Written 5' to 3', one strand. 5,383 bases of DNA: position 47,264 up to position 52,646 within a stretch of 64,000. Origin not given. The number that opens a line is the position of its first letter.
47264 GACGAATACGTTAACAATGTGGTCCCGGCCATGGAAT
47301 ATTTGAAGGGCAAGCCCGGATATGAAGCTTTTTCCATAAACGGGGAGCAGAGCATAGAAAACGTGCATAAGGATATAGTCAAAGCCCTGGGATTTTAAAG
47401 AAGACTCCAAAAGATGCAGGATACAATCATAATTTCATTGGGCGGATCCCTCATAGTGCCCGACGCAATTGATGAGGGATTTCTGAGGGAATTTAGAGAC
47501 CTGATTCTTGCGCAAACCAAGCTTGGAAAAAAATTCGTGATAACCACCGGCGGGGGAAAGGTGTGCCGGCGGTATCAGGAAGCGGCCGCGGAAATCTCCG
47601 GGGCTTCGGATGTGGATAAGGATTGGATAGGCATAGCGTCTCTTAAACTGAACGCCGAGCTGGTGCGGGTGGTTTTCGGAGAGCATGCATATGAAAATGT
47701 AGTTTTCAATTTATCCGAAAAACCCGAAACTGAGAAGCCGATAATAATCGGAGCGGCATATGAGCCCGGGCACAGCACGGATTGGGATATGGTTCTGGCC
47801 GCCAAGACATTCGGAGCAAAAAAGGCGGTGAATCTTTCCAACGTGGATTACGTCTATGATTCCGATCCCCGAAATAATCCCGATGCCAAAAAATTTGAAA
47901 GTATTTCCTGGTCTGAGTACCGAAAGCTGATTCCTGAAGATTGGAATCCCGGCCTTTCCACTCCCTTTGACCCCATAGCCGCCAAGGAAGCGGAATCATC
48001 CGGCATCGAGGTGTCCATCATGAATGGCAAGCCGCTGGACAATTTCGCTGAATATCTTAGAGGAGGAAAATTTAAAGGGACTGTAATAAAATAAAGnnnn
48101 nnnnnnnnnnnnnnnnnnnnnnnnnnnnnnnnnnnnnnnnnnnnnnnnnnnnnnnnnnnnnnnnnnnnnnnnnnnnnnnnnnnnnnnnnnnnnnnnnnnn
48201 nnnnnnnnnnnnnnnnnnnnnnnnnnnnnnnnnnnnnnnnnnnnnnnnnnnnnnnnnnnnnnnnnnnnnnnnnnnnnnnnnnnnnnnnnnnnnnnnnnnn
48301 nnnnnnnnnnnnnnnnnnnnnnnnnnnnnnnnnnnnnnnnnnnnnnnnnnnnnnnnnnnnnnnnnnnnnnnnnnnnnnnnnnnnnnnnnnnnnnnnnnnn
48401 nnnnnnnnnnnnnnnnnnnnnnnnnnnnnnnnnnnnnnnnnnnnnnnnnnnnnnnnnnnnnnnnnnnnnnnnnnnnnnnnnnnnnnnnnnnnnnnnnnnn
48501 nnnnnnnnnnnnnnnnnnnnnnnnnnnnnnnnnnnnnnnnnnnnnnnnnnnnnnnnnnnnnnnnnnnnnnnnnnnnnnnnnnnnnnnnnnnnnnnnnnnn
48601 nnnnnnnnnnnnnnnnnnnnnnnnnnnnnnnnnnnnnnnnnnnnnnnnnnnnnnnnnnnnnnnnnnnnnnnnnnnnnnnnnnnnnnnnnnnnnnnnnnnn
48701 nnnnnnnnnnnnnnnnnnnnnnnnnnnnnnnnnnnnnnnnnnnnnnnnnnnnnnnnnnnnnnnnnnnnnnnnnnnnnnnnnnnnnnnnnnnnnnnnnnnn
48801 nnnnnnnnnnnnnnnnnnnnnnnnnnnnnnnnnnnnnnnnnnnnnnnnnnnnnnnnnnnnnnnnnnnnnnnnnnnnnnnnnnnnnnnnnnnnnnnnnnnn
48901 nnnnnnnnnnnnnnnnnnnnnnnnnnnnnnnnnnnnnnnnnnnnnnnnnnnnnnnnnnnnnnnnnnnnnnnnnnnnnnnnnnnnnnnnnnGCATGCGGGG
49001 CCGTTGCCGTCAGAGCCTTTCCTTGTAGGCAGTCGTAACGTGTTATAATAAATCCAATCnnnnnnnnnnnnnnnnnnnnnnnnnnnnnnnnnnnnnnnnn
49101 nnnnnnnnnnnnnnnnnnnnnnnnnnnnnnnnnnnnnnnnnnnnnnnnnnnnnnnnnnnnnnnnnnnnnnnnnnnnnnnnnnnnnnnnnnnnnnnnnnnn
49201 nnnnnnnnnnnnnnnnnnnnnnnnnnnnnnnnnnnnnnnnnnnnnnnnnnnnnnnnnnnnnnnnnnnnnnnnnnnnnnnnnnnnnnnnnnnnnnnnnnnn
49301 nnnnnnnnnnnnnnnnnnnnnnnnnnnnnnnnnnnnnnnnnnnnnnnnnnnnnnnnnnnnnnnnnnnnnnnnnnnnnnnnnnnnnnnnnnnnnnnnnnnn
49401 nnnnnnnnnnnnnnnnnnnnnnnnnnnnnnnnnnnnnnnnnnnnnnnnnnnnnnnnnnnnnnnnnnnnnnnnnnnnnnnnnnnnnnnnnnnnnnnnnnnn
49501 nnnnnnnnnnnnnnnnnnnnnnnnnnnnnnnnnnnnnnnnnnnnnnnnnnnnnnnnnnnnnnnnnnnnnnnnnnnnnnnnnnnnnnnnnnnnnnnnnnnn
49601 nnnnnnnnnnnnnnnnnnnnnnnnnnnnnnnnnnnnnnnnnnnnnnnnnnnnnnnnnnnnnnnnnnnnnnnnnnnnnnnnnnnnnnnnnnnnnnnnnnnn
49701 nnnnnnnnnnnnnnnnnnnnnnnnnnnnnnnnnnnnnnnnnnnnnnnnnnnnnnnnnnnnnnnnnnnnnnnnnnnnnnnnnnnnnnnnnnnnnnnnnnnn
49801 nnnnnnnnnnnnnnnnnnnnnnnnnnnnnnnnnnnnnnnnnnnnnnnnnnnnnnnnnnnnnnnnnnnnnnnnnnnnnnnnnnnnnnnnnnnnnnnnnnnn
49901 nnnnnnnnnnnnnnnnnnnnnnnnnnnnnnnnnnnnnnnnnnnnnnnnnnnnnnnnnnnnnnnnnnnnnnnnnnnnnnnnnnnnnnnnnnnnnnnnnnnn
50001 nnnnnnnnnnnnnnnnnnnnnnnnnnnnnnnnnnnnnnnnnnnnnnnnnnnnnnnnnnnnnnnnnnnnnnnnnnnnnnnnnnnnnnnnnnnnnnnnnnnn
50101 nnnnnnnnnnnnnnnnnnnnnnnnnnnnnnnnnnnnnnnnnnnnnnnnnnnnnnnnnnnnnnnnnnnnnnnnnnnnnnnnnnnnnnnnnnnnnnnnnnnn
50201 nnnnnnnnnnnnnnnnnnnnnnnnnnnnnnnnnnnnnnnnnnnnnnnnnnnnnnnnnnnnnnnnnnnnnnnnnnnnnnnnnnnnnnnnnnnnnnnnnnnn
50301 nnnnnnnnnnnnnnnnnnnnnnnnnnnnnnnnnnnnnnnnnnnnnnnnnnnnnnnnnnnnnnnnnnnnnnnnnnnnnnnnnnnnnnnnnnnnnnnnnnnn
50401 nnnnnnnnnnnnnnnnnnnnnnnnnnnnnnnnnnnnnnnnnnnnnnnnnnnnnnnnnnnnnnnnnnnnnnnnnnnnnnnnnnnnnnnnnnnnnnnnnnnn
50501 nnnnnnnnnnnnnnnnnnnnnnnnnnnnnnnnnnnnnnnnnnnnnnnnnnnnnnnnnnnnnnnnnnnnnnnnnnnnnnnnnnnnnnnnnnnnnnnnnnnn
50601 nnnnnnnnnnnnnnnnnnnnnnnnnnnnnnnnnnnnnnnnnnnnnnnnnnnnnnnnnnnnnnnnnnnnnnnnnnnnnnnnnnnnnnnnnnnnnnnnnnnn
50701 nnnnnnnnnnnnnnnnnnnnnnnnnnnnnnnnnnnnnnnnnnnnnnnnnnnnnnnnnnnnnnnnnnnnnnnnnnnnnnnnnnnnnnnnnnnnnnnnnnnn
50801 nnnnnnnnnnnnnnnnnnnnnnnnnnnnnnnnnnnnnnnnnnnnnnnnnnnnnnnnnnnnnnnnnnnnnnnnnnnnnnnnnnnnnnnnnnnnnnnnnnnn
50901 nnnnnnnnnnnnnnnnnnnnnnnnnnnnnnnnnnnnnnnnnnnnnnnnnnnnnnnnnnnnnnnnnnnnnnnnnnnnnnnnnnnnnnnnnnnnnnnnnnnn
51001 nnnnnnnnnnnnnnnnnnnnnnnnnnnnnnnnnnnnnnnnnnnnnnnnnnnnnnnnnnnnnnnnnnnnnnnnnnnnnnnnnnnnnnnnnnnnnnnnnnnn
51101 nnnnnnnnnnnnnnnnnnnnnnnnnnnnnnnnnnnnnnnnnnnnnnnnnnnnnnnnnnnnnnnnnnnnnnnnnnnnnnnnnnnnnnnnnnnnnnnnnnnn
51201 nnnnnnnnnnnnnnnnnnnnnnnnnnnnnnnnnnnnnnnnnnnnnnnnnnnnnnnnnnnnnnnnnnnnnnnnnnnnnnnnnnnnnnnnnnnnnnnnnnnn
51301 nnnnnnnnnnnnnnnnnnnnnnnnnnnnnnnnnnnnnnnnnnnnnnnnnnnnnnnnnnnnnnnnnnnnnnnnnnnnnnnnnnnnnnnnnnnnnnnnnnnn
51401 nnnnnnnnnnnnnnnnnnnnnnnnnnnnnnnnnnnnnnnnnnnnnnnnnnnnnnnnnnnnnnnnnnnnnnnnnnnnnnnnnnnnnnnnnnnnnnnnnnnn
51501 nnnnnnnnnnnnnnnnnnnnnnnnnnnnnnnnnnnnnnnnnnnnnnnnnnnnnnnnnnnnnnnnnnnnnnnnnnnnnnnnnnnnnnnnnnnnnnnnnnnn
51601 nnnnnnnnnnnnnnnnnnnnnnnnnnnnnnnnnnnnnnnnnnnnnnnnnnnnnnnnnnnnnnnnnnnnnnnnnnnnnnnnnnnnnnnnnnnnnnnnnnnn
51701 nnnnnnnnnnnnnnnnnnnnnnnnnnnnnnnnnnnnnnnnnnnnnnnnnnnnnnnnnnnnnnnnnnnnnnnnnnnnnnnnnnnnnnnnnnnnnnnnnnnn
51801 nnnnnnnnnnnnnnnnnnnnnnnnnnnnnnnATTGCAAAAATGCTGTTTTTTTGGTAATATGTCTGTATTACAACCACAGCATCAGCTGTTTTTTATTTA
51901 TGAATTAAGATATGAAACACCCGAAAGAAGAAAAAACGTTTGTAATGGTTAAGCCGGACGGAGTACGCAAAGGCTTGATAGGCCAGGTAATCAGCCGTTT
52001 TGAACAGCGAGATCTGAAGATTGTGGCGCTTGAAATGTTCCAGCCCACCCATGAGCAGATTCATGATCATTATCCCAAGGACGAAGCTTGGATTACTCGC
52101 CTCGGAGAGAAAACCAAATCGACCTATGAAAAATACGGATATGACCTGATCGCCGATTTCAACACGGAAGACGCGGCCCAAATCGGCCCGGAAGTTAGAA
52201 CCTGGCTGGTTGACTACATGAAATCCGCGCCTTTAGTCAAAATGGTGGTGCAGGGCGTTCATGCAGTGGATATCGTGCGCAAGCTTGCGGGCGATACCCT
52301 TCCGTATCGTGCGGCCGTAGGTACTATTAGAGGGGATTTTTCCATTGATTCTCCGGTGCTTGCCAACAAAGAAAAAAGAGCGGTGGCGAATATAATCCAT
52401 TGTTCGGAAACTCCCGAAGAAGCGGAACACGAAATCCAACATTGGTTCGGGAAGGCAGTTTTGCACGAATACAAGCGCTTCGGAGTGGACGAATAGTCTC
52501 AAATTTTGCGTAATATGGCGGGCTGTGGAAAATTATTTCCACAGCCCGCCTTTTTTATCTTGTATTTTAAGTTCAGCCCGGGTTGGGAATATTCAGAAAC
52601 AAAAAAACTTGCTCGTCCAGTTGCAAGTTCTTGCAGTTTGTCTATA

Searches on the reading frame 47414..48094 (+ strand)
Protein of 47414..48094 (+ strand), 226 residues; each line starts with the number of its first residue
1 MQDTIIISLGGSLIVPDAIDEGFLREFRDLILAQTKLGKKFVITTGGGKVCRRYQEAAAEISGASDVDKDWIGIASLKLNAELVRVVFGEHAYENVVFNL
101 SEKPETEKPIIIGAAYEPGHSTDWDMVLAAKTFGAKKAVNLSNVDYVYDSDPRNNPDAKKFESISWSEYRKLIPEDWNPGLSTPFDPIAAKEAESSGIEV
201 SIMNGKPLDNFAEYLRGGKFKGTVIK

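Call 60: search_protein_families(library=pfam, proteins=[window:47414-48094:+], max_evalue=0.01)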
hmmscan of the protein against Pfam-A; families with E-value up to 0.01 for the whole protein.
window:47414-48094:+ (226 aa): 1 family
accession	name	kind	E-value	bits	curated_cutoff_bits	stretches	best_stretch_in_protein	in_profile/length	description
PF00696.33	AA_kinase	-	2.3e-23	83.6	24.9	1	4-204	2-234/234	Amino acid kinase family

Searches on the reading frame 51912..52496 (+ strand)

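Call 60: search_protein_families(library=pfam, proteins=[window:51912-52496:+], max_evalue=0.01)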
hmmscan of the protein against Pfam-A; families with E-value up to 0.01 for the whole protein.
window:51912-52496:+ (194 aa): 1 family
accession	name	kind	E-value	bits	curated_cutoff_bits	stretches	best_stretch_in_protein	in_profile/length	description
PF00334.24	NDK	-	4e-36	124.3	27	2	99-181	60-132/135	Nucleoside diphosphate kinase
